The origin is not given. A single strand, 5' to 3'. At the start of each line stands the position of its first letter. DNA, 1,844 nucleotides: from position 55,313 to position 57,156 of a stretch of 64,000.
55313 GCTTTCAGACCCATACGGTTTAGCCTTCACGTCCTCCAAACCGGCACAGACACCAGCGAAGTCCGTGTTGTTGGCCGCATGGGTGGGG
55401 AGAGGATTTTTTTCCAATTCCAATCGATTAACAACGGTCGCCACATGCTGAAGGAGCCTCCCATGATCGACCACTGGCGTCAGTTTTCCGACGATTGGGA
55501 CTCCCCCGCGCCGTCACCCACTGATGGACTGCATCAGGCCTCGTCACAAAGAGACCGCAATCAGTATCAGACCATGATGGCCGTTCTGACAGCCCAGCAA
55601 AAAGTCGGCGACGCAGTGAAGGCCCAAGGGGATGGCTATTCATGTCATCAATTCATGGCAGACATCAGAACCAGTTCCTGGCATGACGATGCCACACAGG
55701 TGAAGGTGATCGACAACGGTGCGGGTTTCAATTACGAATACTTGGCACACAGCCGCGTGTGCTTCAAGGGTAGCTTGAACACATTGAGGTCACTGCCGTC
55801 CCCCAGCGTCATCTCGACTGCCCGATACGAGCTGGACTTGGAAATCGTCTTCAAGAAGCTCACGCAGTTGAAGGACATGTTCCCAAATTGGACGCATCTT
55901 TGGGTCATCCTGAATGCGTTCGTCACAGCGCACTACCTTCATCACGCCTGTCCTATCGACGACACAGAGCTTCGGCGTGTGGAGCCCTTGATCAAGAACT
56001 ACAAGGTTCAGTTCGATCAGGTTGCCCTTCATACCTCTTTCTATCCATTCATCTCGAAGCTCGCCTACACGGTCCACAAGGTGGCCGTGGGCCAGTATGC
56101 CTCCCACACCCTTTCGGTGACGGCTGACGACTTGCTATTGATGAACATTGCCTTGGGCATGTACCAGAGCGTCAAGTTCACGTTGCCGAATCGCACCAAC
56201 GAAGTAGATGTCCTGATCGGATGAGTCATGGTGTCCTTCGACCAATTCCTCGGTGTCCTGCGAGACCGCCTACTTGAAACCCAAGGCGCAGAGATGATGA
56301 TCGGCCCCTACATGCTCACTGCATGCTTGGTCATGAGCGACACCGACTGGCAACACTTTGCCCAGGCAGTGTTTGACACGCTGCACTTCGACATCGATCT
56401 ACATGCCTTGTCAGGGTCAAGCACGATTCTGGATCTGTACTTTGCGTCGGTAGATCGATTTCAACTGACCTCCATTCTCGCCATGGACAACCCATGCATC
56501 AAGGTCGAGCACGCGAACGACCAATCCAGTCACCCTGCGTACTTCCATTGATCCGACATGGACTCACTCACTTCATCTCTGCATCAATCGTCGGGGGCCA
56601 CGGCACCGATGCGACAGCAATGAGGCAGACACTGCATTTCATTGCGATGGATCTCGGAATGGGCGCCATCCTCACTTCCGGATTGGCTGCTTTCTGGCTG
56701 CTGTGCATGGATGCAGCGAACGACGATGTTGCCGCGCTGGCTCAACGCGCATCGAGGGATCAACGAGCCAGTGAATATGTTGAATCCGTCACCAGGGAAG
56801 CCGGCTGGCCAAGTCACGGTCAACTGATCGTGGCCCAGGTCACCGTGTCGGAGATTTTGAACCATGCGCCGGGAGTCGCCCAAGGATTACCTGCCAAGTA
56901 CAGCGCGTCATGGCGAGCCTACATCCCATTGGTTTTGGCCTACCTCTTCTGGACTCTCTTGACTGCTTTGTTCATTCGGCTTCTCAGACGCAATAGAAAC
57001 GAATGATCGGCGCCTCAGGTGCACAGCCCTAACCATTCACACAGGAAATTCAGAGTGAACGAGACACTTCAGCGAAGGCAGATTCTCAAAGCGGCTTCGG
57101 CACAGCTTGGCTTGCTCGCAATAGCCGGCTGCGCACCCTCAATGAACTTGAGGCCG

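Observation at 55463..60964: Tightly packed eight-gene island operon mixing three unknown proteins with an exported Fe-SOD, a receiver-like protein, a c-haem DUF3365 sensor domain, a di-iron protein and a Cro-like regulator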

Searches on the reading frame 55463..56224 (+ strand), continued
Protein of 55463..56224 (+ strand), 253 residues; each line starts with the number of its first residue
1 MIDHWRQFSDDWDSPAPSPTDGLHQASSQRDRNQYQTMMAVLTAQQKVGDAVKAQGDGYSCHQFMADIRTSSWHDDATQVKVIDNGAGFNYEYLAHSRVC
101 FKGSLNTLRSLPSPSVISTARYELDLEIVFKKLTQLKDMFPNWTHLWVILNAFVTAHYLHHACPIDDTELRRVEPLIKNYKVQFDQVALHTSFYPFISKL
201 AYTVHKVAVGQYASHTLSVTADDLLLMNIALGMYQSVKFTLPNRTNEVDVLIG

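Call 83: search_protein_families(library=ncbifam, proteins=[L030:7756-8649:+, L030:8739-10001:+, L030:10001-10846:+, L030:10859-11251:+, L030:11267-12268:+, L030:12265-13860:+, L030:13882-14634:+, L030:15009-16589:+, L030:16656-17783:+, L030:17943-18830:+], max_evalue=0.00001)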
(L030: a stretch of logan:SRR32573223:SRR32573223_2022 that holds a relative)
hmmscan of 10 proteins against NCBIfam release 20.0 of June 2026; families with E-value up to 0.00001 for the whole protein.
L030:7756-8649:+ (297 aa): 153 families (the best 25 are shown)
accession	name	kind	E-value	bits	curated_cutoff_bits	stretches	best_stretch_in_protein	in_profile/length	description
NF005422.0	PRK06997.1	equivalog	6.1e-119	396.2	440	1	1-257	1-256/262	enoyl-ACP reductase FabI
NF006428.0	PRK08690.1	equivalog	3.3e-109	364.2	462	1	1-253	1-253/261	enoyl-ACP reductase FabI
NF005938.0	PRK07984.1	equivalog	6.4e-98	327.1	477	1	1-253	1-252/262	enoyl-ACP reductase FabI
NF006266.0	PRK08415.1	equivalog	6.3e-83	278.3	441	1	3-255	2-252/274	enoyl-ACP reductase FabI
NF005615.0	PRK07370.1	equivalog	7.2e-82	274.5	391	1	4-255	5-257/259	enoyl-ACP reductase FabI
NF006369.1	PRK08594.1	equivalog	2.7e-78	262.9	370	1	3-254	3-254/256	enoyl-ACP reductase FabI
NF006019.0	PRK08159.1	equivalog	7.7e-78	261.3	452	1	2-253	6-255/272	enoyl-ACP reductase FabI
NF005717.0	PRK07533.1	equivalog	5.5e-77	258.9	337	1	3-254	8-257/259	enoyl-ACP reductase FabI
NF005078.0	PRK06505.1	equivalog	2.2e-76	256.6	446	1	2-256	3-255/271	enoyl-ACP reductase FabI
NF004748.0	PRK06079.1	equivalog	8.2e-76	254.5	362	1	2-252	3-249/252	enoyl-ACP reductase FabI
NF005145.0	PRK06603.1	equivalog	1.1e-62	211.8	456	1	2-255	4-255/260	enoyl-ACP reductase FabI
NF005908.0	PRK07889.1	equivalog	5.2e-61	206.6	299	1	1-255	2-254/256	enoyl-ACP reductase FabI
NF040631.2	InhA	exception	6.8e-48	163.5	430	1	2-251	1-257/257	NADH-dependent enoyl-ACP reductase InhA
NF004957.0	PRK06300.1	equivalog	4.7e-39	134.4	356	1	69-255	104-288/299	enoyl-[acyl-carrier-protein] reductase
NF005975.0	PRK08063.1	equivalog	1.3e-33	116.3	328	1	6-254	4-248/250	enoyl-[acyl-carrier-protein] reductase FabL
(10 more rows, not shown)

L030:8739-10001:+ (420 aa): 21 families
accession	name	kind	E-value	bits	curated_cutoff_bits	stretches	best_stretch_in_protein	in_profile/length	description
TIGR03150.1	fabF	equivalog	4e-113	378.2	493.75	1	8-417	1-407/407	beta-ketoacyl-ACP synthase II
NF005589.0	PRK07314.1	subfamily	5.2e-108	361.4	387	1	8-419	4-412/413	beta-ketoacyl-ACP synthase II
NF004970.0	PRK06333.1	subfamily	5.3e-91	305.6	525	1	8-417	4-420/424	beta-ketoacyl-ACP synthase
NF006274.0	PRK08439.1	equivalog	1.4e-83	281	621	1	8-417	2-404/406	beta-ketoacyl-ACP synthase II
NF006587.0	PRK09116.1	equivalog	6.3e-75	252.4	470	1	8-418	2-406/408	beta-ketoacyl-ACP synthase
NF005076.0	PRK06501.1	equivalog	1.9e-70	237.9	629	1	10-415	13-419/425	beta-ketoacyl-ACP synthase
NF006434.0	PRK08722.1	equivalog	6e-67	226.3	759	1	8-417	4-412/414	beta-ketoacyl-ACP synthase II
NF005935.0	PRK07967.1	equivalog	6.2e-67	226.2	630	1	8-417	2-402/406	beta-ketoacyl-ACP synthase I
NF005916.1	PRK07910.1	equivalog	2e-63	214.7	560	1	9-416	13-415/418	KasA/KasB family beta-ketoacyl-ACP synthase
NF004618.0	PRK05952.1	equivalog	3.5e-59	200.7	455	1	9-416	3-380/384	beta-ketoacyl-ACP synthase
NF006618.0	PRK09185.1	subfamily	2.9e-56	191.2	407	1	9-417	4-391/394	beta-ketoacyl-ACP synthase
NF005490.0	PRK07103.1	equivalog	6.1e-50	170.5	445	1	9-417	5-411/414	polyketide beta-ketoacyl:acyl carrier protein synthase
NF058662.1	cispenta_AmcF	equivalog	3.5e-49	167.7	325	1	10-417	2-368/369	cispentacin biosynthesis acyltransferase subunit AmcF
NF045894.1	PKS_plus_SDR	equivalog_domain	5.4e-29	100.5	1740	1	136-386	139-387/1515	type I polyketide synthase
NF040607.1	mycolic_Pks13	equivalog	3e-28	97.9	2100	1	137-418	238-525/1680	polyketide synthase Pks13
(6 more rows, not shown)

L030:10001-10846:+ (281 aa): 0 families

L030:10859-11251:+ (130 aa): 0 families

L030:11267-12268:+ (333 aa): 1 family
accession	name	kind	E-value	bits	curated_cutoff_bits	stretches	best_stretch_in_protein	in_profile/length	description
NF006200.0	PRK08326.1-3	equivalog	8.7e-07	28.4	194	0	227-288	203-261/321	R2-like ligand-binding oxidase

L030:12265-13860:+ (531 aa): 8 families
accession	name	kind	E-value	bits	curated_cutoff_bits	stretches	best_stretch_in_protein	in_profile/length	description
TIGR02733.1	desat_CrtD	equivalog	2.5e-28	99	549.7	1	12-463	3-437/492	C-3',4' desaturase CrtD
TIGR02730.1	carot_isom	equivalog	8.9e-21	74.3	586.9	1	11-471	1-444/493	carotenoid isomerase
TIGR02734.1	crtI_fam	subfamily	1.6e-20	73.3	238.1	1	14-465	2-438/504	phytoene desaturase family protein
TIGR03467.1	HpnE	equivalog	4.2e-15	56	283.05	1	13-334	1-298/430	hydroxysqualene dehydroxylase HpnE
NF058655.1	CrtID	equivalog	5.2e-15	55.2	640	1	13-302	1-283/478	bifunctional phytoene desaturase/3,4-desaturase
NF005560.0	PRK07233.1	equivalog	3.8e-11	42.5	252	0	231-331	192-287/435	hypothetical protein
NF045689.1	BCarotKetCrtO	equivalog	1.3e-10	40.5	1000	0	166-286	169-291/563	beta-carotene ketolase CrtO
NF045637.1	carotdesatCrtDProt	equivalog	9.9e-10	37.5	580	0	180-294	166-278/485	1-hydroxycarotenoid 3,4-desaturase CrtD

L030:13882-14634:+ (250 aa): 227 families (the best 25 are shown)
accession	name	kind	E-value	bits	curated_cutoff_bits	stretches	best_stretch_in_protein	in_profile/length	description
TIGR01830.1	3oxo_ACP_reduc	equivalog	1.1e-73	247.9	297.75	1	11-248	1-238/239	3-oxoacyl-[acyl-carrier-protein] reductase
NF009466.0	PRK12826.1-2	subfamily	6.5e-71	238.7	222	1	7-248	2-244/248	3-oxoacyl-ACP reductase FabG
NF009464.0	PRK12824.1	subfamily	2.6e-70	236.9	269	1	8-248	2-242/245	3-oxoacyl-ACP reductase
NF004197.0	PRK05653.1-1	equivalog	2.7e-68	230.3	332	1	7-249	6-247/249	3-oxoacyl-ACP reductase FabG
NF004198.0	PRK05653.1-3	equivalog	2.9e-68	230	296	1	5-248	4-246/248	3-oxoacyl-ACP reductase FabG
TIGR01829.1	AcAcCoA_reduct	subfamily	3e-67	226.8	302.1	1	10-248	2-240/242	acetoacetyl-CoA reductase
NF004200.0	PRK05653.1-5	equivalog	4.6e-67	226.1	273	1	8-248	2-241/242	3-oxoacyl-ACP reductase FabG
NF005559.1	PRK07231.1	subfamily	3e-64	216.9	215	1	7-249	3-248/249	glucose 1-dehydrogenase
NF053542.1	FlxB_rubin_SDR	equivalog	4.5e-62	209.9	340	1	9-248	1-239/239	flexirubin biosynthesis SDR family reductase FlxB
NF042966.1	AcAcCoAred_PhaB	equivalog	1.3e-60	204.9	436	1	6-246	6-236/240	acetoacetyl-CoA reductase PhaB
NF004199.0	PRK05653.1-4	equivalog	1.1e-57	195.4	301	1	8-248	5-245/247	3-oxoacyl-ACP reductase FabG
NF052558.1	MBtsdlDhBudC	equivalog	2.1e-56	191.3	270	1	7-250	2-243/250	meso-2,3-butanediol dehydrogenase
TIGR01831.1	fabG_rel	equivalog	1.5e-55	188.1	338.85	1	11-248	1-238/239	3-ketoacyl-ACP reductase FabG2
NF006072.0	PRK08217.1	subfamily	6.4e-55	186.7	298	1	7-248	4-251/253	3-ketoacyl-(acyl-carrier-protein) reductase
NF047420.2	EF_P_mod_YmfI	equivalog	7.3e-54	183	238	1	11-248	2-235/236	elongation factor P 5-aminopentanone reductase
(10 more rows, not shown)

L030:15009-16589:+ (526 aa): 23 families
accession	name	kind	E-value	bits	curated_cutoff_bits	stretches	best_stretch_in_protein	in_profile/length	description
TIGR02730.1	carot_isom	equivalog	2.3e-54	185.1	586.9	1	30-517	1-480/493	carotenoid isomerase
TIGR02734.1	crtI_fam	subfamily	7.4e-48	163.5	238.1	1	32-522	1-485/504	phytoene desaturase family protein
TIGR02733.1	desat_CrtD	equivalog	8.5e-44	150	549.7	1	31-522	3-485/492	C-3',4' desaturase CrtD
NF058655.1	CrtID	equivalog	1.7e-28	99.7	640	1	32-519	1-475/478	bifunctional phytoene desaturase/3,4-desaturase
NF045637.1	carotdesatCrtDProt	equivalog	9.6e-24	83.7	580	1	32-520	1-477/485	1-hydroxycarotenoid 3,4-desaturase CrtD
NF045689.1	BCarotKetCrtO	equivalog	5.7e-22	78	1000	2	241-510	231-522/563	beta-carotene ketolase CrtO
NF042421.1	hydcarot_desat_CrtD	equivalog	9.2e-20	70.5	500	1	32-523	4-481/487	1-hydroxycarotenoid 3,4-desaturase CrtD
NF005560.0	PRK07233.1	equivalog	4.8e-17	61.9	252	2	32-110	3-79/435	hypothetical protein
TIGR03467.1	HpnE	equivalog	2.1e-11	43.8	283.05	1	32-118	1-86/430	hydroxysqualene dehydroxylase HpnE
NF005548.0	PRK07208.1-4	equivalog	7.8e-08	31.3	389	1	30-86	4-60/488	hypothetical protein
NF005545.0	PRK07208.1-1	equivalog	9.5e-08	30.8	451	1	25-86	3-65/504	hypothetical protein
NF006130.0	PRK08274.1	equivalog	2e-07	30.2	369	0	26-61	2-37/467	FAD-dependent tricarballylate dehydrogenase TcuA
TIGR02731.1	phytoene_desat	equivalog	4.1e-07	29.1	569.4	1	32-120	2-89/453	15-cis-phytoene desaturase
NF053556.1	prodigi_MAP_PigB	equivalog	6.4e-07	28.1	850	1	24-106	149-229/659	prodigiosin MAP biosynthesis oxidoreductase PigB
NF009478.0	PRK12844.1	equivalog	6.6e-07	28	789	0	26-67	5-46/559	3-ketosteroid-delta-1-dehydrogenase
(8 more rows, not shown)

L030:16656-17783:+ (375 aa): 0 families

L030:17943-18830:+ (295 aa): 0 families

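Call 107: fold_search(model_id=the predicted structure, library=pdb)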
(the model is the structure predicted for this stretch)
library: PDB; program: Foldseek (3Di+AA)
matches with E <= 10: 284; with E <= 0.001: 0
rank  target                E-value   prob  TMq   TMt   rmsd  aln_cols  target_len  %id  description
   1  7yx9_B                2.3e-01  0.09  0.11  0.13  21.9       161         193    9  MHC-II dynamics are maintained in HLA-DR allotypes to ensure catalyzed peptide exchange (released 2023-02-22)
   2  5v4m_C                2.3e-01  0.04  0.08  0.10  21.1       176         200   12  Structure of HLA-DR15 with bound alpha3(135-145) peptide (released 2017-05-03)
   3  5ksa_B                2.7e-01  0.08  0.11  0.14  21.9       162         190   14  Bel602-DQ8.5-glia-gamma1 complex (released 2016-09-21)
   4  8ral_B                3.1e-01  0.04  0.10  0.14  22.4       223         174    8  CL3E peptide bound to the I-Ab murine MHC class II receptor (released 2024-11-06)
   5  9nig_D                3.2e-01  0.06  0.12  0.13  20.1       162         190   12  PB TCR in complex with HLA-DR4 presenting citrullinated Tenascin C peptide (released 2025-05-21)
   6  6bix_B                3.8e-01  0.07  0.10  0.13  20.1       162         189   12  HLA-DRB1 in complex with citrullinated LL37 peptide (released 2018-01-17)
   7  6bir_B                4.2e-01  0.04  0.11  0.13  21.7       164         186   14  HLA-DRB1 in complex with citrullinated Vimentin peptide (released 2018-01-17)
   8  8vcx_B                4.5e-01  0.07  0.11  0.13  22.6       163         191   12  Human TCR A2.13 in complex with DQ8-InsCpep (released 2024-08-07)
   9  7qhp_B                4.7e-01  0.07  0.11  0.14  20.5       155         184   13  Structure of I-Ag7 with a bound hybrid insulin peptide (released 2022-07-20)
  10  1zgl_K                5.0e-01  0.04  0.12  0.15  20.9       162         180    9  Crystal structure of 3A6 TCR bound to MBP/HLA-DR2a (released 2005-10-18)
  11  4z7v_D                5.3e-01  0.03  0.09  0.13  21.4       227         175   14  L3-12 complex (released 2015-06-03)
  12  6dfw_D                5.6e-01  0.04  0.09  0.11  21.9       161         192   12  TCR 8F10 in complex with IAg7-p8G9E (released 2019-04-17)
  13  5ujt_B                6.2e-01  0.07  0.11  0.14  21.1       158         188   13  Crystal structure of human HLA-DQ8 in complex with insulin mimotope binding in register 3 (released 2017-12-20)
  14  4mdj_B                6.6e-01  0.04  0.11  0.13  21.6       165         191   10  Immune Receptor (released 2013-12-04)
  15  4z7u_D                6.6e-01  0.02  0.09  0.13  20.9       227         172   14  S13 complex (released 2015-06-03)
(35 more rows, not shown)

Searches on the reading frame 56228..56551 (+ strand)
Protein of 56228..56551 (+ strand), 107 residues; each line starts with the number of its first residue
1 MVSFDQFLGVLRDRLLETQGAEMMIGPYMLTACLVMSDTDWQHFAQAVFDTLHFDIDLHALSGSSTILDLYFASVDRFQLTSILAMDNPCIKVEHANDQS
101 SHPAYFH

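Call 3: search_protein_families(library=pfam, proteins=[window:56228-56551:+], max_evalue=0.1)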
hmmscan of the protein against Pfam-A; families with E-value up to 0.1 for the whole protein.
window:56228-56551:+ (107 aa): 1 family
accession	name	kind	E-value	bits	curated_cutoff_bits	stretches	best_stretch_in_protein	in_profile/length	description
PF25295.1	TPR_IFT122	-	0.063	12.9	75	1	31-60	20-49/381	IFT122, TPR domain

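Call 15: search_protein_families(library=ncbifam, proteins=[window:56228-56551:+], max_evalue=0.01)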
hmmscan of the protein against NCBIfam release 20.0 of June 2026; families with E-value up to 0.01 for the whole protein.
window:56228-56551:+ (107 aa): 0 families

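Call 27: find_homologous_proteins(query=window:56228-56551:+)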
Query window:56228-56551:+ (107 aa): 10 proteins with E <= 0.001 among 10 candidates.
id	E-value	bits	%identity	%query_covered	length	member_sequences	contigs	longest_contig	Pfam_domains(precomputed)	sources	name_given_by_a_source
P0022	1.1e-65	236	100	100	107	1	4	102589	-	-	-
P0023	1.5e-47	178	78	100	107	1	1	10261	-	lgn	-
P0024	2.3e-46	174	77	100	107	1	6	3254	-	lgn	-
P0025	8.8e-40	153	68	100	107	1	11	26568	-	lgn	-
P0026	7.4e-39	150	70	100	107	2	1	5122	-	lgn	-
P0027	3.4e-37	145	64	100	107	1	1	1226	-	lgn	-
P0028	9.0e-35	137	64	100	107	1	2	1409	-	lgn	-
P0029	7.4e-34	134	64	100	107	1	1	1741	-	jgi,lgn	jgi:hypothetical protein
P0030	7.5e-20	89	64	67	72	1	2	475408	-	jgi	jgi:hypothetical protein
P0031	2.6e-18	84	56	74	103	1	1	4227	-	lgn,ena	-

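Call 34: predict_structure(alignment_id=A3)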
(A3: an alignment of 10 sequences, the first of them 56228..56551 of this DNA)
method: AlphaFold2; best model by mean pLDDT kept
length: 107 residues; sequences in the alignment: 10
mean_pLDDT: 53.4   pTM: 0.39
mean pLDDT of the five models: 53.4, 51.3, 47.5, 43.0, 42.0
residues with pLDDT >= 90: 0; 70-90: 6; 50-70: 65; < 50: 36
segments of 3 or more residues with pLDDT < 50: 27-31, 77-107
pLDDT, mean of each block of 10 residues (from residue 1): 68 65 52 62 69 58 58 55 33 31 28
secondary structure, 60 per line:
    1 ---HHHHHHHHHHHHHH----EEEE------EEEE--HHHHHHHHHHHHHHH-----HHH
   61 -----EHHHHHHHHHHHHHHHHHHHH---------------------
elements in order: H4-17 E22-25 E32-35 H38-52 H67-86

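Call 73: search_protein_families(library=padloc, proteins=[window:56228-56551:+], max_evalue=0.01)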
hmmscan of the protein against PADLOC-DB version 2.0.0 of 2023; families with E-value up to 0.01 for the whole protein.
window:56228-56551:+ (107 aa): 0 families

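Call 74: search_protein_families(library=phrogs, proteins=[window:56228-56551:+], max_evalue=0.01)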
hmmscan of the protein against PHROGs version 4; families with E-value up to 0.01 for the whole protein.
window:56228-56551:+ (107 aa): 0 families

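Call 106: fold_search(model_id=the predicted structure, library=pdb)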
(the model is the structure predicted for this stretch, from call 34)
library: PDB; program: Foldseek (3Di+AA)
matches with E <= 10: 68; with E <= 0.001: 0
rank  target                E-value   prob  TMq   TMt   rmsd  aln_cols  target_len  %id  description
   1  1klp_MODEL_1_A        7.7e-01  0.33  0.48  0.45  11.1       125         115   15  The Solution Structure of Acyl Carrier Protein from Mycobacterium tuberculosis (released 2002-06-07)
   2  7bvc_P                1.1e+00  0.35  0.48  0.55   6.8        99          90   11  Cryo-EM structure of Mycobacterium smegmatis arabinosyltransferase EmbA-EmbB-AcpM2 in complex with ethambutol (released 2020-04-29)
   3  7bve_C                1.1e+00  0.30  0.43  0.52   5.6        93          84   16  Cryo-EM structure of Mycobacterium smegmatis arabinosyltransferase EmbC2-AcpM2 in complex with ethambutol (released 2020-04-29)
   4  8i32_B                1.1e+00  0.25  0.39  0.51   6.0        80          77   11  D-alanyl carrier protein mutant-S36A (released 2024-03-13)
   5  8i32_A                1.3e+00  0.23  0.39  0.51   6.5        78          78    8  D-alanyl carrier protein mutant-S36A (released 2024-03-13)
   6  8i31_A                1.5e+00  0.23  0.41  0.53   6.2        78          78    9  D-alanyl carrier protein (released 2024-03-13)
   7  2ecb_MODEL_1_A        1.5e+00  0.08  0.21  0.24  13.6        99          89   11  The solution structure of the third homeobox domain of human zinc fingers and homeoboxes protein (released 2007-02-27)
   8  2n5h_MODEL_1_A        1.6e+00  0.28  0.46  0.53   5.0        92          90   13  PltL-holo (released 2015-09-16)
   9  2mr7_MODEL_1_A        1.7e+00  0.16  0.27  0.31   6.5        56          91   18  apo structure of the Peptidyl Carrier Protein Domain 7 of the teicoplanin producing Non-ribosomal peptide synt (released 2015-01-28)
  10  8zkp_D                2.1e+00  0.33  0.49  0.60   4.5        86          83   12  Cryo-EM structure of the efflux transporter MmpL5/MmpS5 from Mycobacterium tuberculosis, C3 symmetry (released 2025-05-21)
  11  9hcd_h                2.2e+00  0.15  0.45  0.44  10.6       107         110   15  Mouse mitoribosome large subunit assembly intermediate (with uL16m) bound to MRM3-dimer, DDX28 and the MALSU-L0R8F8-mt (released 2025-06-11)
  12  6sm6_A                2.2e+00  0.11  0.33  0.42   6.9        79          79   14  AntF (holo): type II PKS acyl-carrier protein (released 2020-05-27)
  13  2lki_MODEL_1_A        2.2e+00  0.11  0.35  0.43   7.7        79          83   15  Solution NMR structure of holo acyl carrier protein NE2163 from nitrosomonas europaea. Northeast structural ge (released 2011-11-16)
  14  7bvg_P                2.5e+00  0.21  0.49  0.55   6.0        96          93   14  Cryo-EM structure of Mycobacterium smegmatis arabinosyltransferase EmbA-EmbB-AcpM2 in complex with di-arabinose. (released 2020-04-29)
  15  6sm4_B                2.7e+00  0.09  0.33  0.42   6.9        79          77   14  AntF (apo): type II PKS acyl-carrier protein (released 2020-05-27)
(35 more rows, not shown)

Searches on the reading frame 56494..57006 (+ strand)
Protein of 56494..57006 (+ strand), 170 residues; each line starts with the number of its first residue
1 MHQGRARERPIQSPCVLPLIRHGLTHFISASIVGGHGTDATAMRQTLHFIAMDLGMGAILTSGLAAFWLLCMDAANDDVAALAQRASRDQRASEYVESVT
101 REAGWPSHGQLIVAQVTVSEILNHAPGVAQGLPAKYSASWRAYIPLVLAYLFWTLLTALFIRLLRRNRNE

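Call 3: search_protein_families(library=pfam, proteins=[window:56494-57006:+], max_evalue=0.1)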
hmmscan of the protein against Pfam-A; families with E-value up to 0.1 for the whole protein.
window:56494-57006:+ (170 aa): 1 family
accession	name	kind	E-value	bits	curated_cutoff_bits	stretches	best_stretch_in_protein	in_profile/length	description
PF19183.5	DUF5865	-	0.073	13.3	26.1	1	21-85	76-140/210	Family of unknown function (DUF5865)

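Call 15: search_protein_families(library=ncbifam, proteins=[window:56494-57006:+], max_evalue=0.01)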
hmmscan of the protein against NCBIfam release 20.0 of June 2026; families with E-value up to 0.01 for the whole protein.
window:56494-57006:+ (170 aa): 0 families
